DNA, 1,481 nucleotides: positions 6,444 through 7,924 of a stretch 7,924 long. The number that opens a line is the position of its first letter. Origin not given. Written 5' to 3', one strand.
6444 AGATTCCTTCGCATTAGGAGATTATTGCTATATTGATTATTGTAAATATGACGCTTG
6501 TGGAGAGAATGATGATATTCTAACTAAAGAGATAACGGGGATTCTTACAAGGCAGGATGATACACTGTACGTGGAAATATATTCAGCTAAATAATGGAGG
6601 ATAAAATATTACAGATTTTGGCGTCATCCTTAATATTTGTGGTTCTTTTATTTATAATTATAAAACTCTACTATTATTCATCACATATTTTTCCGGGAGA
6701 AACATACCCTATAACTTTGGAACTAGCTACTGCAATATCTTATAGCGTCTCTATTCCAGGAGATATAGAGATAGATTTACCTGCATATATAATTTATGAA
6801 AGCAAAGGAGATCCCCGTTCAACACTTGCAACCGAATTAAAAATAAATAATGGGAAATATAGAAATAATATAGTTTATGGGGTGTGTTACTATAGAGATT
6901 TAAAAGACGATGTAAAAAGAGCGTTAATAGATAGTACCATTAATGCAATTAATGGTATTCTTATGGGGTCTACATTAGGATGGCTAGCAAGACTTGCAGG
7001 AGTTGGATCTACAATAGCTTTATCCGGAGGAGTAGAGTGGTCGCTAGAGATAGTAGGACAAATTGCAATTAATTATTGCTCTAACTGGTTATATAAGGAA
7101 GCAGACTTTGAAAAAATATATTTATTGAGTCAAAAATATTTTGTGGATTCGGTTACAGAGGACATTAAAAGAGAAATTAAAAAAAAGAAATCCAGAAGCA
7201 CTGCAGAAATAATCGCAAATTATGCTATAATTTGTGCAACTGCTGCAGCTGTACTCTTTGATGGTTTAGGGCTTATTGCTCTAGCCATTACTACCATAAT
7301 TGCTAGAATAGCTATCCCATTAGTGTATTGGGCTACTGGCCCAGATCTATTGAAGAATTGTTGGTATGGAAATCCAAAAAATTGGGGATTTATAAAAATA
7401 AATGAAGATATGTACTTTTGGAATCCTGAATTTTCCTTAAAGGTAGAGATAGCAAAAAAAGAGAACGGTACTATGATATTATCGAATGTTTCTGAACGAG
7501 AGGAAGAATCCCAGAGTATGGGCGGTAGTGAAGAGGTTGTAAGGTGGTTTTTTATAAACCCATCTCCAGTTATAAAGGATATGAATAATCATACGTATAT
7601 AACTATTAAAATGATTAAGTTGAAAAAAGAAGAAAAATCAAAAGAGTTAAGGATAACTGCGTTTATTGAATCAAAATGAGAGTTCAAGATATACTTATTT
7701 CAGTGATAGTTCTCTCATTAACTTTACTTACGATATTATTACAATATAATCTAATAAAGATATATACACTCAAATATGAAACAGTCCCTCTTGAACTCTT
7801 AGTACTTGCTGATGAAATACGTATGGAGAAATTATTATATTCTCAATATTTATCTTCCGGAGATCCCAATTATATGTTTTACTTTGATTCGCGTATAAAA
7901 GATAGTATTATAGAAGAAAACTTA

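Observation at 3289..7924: Nine-gene translationally coupled operon made only of N-terminally anchored, Cys-rich proteins of unknown family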

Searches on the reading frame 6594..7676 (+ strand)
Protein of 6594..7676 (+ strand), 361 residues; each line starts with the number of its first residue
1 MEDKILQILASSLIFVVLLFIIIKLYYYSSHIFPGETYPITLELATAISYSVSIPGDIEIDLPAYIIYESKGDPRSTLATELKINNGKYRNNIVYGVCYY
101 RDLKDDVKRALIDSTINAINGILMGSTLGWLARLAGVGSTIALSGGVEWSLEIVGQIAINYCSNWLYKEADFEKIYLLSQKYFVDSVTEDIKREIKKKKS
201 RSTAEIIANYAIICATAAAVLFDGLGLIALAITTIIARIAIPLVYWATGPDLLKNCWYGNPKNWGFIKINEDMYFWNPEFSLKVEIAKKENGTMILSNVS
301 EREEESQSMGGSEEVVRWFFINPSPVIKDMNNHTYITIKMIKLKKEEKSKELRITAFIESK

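Call 6: search_protein_families(library=pfam, max_evalue=1, proteins=[window:6594-7676:+])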
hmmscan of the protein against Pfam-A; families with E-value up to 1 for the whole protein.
window:6594-7676:+ (361 aa): 0 families

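Call 7: search_protein_families(library=ncbifam, max_evalue=1, proteins=[window:6594-7676:+])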
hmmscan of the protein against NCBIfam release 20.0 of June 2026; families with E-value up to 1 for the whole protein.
window:6594-7676:+ (361 aa): 0 families

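Call 8: search_protein_families(library=phrogs, max_evalue=1, proteins=[window:6594-7676:+])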
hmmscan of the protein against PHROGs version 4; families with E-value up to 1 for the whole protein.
window:6594-7676:+ (361 aa): 2 families
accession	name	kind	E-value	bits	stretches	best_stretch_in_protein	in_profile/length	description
phrog_21392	-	unknown function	0.13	14.1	1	142-215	9-81/95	-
phrog_20300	-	unknown function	0.5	11.8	0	149-199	17-69/72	-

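Call 9: find_encoding_contigs(protein=window:6594-7676:+, flank=10000, max_places=6)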
Protein window:6594-7676:+ (361 aa): 5 contigs read that carry it; 5 places shown.
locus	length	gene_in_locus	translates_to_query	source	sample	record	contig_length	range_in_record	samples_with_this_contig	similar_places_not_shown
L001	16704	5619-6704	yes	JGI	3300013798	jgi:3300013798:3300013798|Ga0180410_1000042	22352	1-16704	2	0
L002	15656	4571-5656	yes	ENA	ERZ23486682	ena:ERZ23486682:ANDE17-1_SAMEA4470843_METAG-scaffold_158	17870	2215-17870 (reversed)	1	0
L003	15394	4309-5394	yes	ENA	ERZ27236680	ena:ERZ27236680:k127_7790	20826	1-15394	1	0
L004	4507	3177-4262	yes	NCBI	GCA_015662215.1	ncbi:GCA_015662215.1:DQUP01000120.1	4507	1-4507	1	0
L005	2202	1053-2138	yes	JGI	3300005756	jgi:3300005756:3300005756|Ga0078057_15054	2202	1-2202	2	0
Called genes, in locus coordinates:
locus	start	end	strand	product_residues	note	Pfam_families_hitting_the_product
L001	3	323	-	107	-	?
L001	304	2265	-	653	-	PF03485:Arg_tRNA_synt_N (weak), PF00750:tRNA-synt_1d, PF05746:DALR_1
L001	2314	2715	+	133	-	-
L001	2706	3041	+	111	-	-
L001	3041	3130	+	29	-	-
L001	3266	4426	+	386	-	-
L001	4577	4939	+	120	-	-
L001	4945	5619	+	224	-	-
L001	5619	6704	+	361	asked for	-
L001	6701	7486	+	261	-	-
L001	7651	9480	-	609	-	PF01850:PIN, PF00437:T2SSE (weak), PF20720:nSTAND3 (faint)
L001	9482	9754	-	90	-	PF13656:RNA_pol_L_2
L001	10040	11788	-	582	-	PF00149:Metallophos, PF04042:DNA_pol_E_B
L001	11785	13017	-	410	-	PF13191:AAA_16 (weak), PF01637:ATPase_2 (weak), PF00004:AAA, PF13401:AAA_22, PF22606:Cdc6-ORC-like_ATPase_lid, PF22703:Cdc6_lid, PF09079:WHD_Cdc6, PF02257:RFX_DNA_binding (weak)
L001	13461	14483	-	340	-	PF04312:DUF460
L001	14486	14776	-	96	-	-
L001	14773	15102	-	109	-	-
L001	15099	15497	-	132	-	-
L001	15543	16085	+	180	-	PF00237:Ribosomal_L22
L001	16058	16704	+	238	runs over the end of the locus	PF07650:KH_2 (weak), PF00189:Ribosomal_S3_C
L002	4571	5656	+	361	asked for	-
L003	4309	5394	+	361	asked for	-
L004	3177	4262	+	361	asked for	-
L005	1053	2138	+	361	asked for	-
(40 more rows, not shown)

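Call 11: find_homologous_proteins(query=window:6594-7676:+, max_evalue=0.01)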
Query window:6594-7676:+ (361 aa): 3 proteins with E <= 0.01 among 7553 candidates.
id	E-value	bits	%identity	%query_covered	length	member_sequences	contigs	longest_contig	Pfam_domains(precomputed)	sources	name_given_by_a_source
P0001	1.7e-235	799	100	100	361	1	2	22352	-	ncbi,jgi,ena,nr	ncbi:MAG TPA: hypothetical protein EYH22_03580 [Candidatus Nanopusillus sp.]|nr:hypothetical protein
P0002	1.6e-115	404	55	100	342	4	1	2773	-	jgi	-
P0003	2.8e-89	318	46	99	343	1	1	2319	-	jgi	-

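Call 18: search_protein_representatives(alignment_id=A1)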
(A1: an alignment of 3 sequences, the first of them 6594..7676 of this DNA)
Query: 3 sequences, 342 profile positions. Proteins with E-value up to 0.001 (for the whole library): 4; up to 1e-10: 4; up to 1e-30: 2. The best 4 are listed.
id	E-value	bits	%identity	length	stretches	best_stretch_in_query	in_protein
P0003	4.5e-185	631.2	-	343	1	1-342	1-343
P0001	3.2e-182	621.8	-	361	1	1-342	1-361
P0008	8.0e-16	74.7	-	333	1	3-335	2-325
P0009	1.2e-15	74.2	-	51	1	292-342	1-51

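Call 20: find_encoding_contigs(protein=P0008, flank=10000, max_places=4)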
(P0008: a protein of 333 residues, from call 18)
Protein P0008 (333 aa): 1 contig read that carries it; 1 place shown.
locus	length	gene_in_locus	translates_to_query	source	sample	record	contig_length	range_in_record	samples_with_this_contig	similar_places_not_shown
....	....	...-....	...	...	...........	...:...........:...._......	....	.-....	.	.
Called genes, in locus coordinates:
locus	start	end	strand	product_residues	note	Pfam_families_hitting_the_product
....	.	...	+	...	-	?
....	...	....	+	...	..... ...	-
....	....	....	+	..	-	?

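Call 22: find_related_loci(query=A2, collection=genome_contigs, flank=10000)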
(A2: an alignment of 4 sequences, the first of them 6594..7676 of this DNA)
Query A2 (361 aa) in genome_contigs; peptide patterns used: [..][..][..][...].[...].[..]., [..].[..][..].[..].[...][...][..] (x = any residue, [..] = any of these).
103 stretches matched a pattern, but none encodes a relative of the query by tblastn (E <= 1e-3).

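Call 46: search_solved_structures(query=A5, max_evalue=10)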
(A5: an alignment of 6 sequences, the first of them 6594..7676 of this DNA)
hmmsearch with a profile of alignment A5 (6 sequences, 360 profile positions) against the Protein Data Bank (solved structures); distinct sequences matched with E-value up to 10: 2.
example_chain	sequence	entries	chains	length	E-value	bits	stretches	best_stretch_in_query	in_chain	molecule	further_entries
5but_A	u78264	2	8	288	0.049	16.2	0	150-195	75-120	Ktr system potassium uptake protein A,Ktr system potassium uptake protein A | Ktr system potassium uptake protein A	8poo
8c29_R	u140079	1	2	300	1.4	11.4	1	147-233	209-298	Chlorophyll a-b binding protein, chloroplastic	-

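Call 47: search_protein_families(library=pfam, max_evalue=0.1, proteins=[L001:6701-7483:+])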
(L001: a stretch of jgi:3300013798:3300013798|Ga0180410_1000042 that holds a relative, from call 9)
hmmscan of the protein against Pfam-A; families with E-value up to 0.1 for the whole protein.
L001:6701-7483:+ (261 aa): 0 families

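Call 61: predict_structure(alignment_id=A2)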
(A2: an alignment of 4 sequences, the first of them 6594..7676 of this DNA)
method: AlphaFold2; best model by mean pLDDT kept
length: 361 residues; sequences in the alignment: 4
mean_pLDDT: 37.9   pTM: 0.35
mean pLDDT of the five models: 37.9, 36.1, 34.8, 32.3, 30.9
residues with pLDDT >= 90: 0; 70-90: 5; 50-70: 54; < 50: 302
segments of 3 or more residues with pLDDT < 50: 1-43, 49-51, 53-55, 69-188, 190-192, 194-280, 292-328
pLDDT, mean of each block of 10 residues (from residue 1): 35 37 36 34 49 55 49 37 30 28 38 39 26 28 28 31 31 38 44 44 30 28 30 35 31 30 29 35 51 43 29 28 41 56 67 61 55
secondary structure, 60 per line:
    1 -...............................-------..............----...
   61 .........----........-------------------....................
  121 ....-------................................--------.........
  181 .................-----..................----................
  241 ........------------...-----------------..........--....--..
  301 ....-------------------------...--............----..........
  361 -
elements in order: H2-32 H40-53 E58-69 H74-81 H101-124 H132-163 H172-197 H203-220 H225-248 E281-290 E293-296 H299-304 E335-346 E351-360

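Call 65: find_related_loci(query=A2, collection=viral_contigs, flank=5000)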
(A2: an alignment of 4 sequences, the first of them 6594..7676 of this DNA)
Query A2 (361 aa) in viral_contigs; peptide patterns used: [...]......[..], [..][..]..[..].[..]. (x = any residue, [..] = any of these).
39 stretches matched a pattern, but none encodes a relative of the query by tblastn (E <= 1e-3).

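Call 69: find_related_loci(query=A1, collection=metagenome_contigs, flank=10000)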
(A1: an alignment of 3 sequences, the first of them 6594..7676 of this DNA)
Query A1 (361 aa) in metagenome_contigs; peptide patterns used: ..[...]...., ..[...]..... (x = any residue, [..] = any of these).
600 stretches matched a pattern, but none encodes a relative of the query by tblastn (E <= 1e-3).

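Call 70: search_protein_families(library=padloc, max_evalue=0.1, proteins=[window:6594-7676:+, L001:6701-7483:+, L001:7651-9477:-])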
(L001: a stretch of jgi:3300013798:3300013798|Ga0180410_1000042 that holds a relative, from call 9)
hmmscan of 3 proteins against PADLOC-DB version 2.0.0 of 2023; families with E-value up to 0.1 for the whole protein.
window:6594-7676:+ (361 aa): 0 families

L001:6701-7483:+ (261 aa): 0 families

L001:7651-9477:- (608 aa): 4 families
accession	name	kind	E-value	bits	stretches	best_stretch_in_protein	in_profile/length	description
PDLC04140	mad8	-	0.00032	18.3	1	262-304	27-62/314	mads_8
PDLC05079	PDC-S73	-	0.0036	14.2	1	260-293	189-222/752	-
PDLC00269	PtuA1|PtuA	-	0.016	12.5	1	260-283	30-53/446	AAA ATPase domain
PDLC02976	WH_III-A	-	0.021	13.5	0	180-215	30-65/104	-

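Call 71: search_protein_families(library=ncbifam, max_evalue=0.001, proteins=[L001:7651-9477:-, L001:13461-14480:-, L001:14486-14773:-, L001:14773-15099:-, L001:15099-15494:-])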
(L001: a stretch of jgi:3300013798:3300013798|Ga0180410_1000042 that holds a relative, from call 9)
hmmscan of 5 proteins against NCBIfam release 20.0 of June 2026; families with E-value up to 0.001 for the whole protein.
L001:7651-9477:- (608 aa): 8 families
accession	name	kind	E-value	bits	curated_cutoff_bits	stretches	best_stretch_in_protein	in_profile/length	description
NF010335.0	PRK13764.1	equivalog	1e-230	767.5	340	1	3-605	3-610/613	ATPase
NF053733.1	HJMigATPsPINA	equivalog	5.7e-154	513.4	800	1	8-524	2-499/502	holliday junction branch migration ATPase PINA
TIGR02788.1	VirB11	equivalog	1.1e-07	31.1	249.95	1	261-374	143-263/308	P-type DNA transfer ATPase VirB11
NF041000.1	ATPase_ComGA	equivalog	4.5e-07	29.1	300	1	254-374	119-243/267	competence type IV pilus ATPase ComGA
TIGR01420.1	pilT_fam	subfamily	2e-05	24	319.1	1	143-375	7-241/343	PilT/PilU family type 4a pilus ATPase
TIGR02782.1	TrbB_P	equivalog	2.5e-05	23.7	304.55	1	258-394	132-280/303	P-type conjugative transfer ATPase TrbB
TIGR03665.1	arCOG04150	hypoth_equivalog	0.00053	19.8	114.2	0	474-537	80-136/173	arCOG04150 universal archaeal KH domain protein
NF010425.0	PRK13851.1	equivalog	0.00062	18.7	461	0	263-375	163-282/344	type IV secretion system protein VirB11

L001:13461-14480:- (339 aa): 0 families

L001:14486-14773:- (95 aa): 0 families

L001:14773-15099:- (108 aa): 0 families

L001:15099-15494:- (131 aa): 0 families

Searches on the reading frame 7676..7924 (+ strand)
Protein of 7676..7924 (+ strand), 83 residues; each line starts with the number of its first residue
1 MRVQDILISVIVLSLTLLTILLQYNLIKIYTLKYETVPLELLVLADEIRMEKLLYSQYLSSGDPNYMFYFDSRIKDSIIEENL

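Call 6: search_protein_families(library=pfam, max_evalue=1, proteins=[window:7676-7924:+])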
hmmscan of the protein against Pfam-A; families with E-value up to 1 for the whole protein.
window:7676-7924:+ (83 aa): 0 families

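Call 7: search_protein_families(library=ncbifam, max_evalue=1, proteins=[window:7676-7924:+])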
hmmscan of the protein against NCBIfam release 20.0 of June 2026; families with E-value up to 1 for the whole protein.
window:7676-7924:+ (83 aa): 0 families

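Call 8: search_protein_families(library=phrogs, max_evalue=1, proteins=[window:7676-7924:+])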
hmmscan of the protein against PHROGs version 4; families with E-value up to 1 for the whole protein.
window:7676-7924:+ (83 aa): 1 family
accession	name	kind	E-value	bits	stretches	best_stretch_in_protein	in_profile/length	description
phrog_35754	-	unknown function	0.15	12.8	1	5-43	75-112/160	-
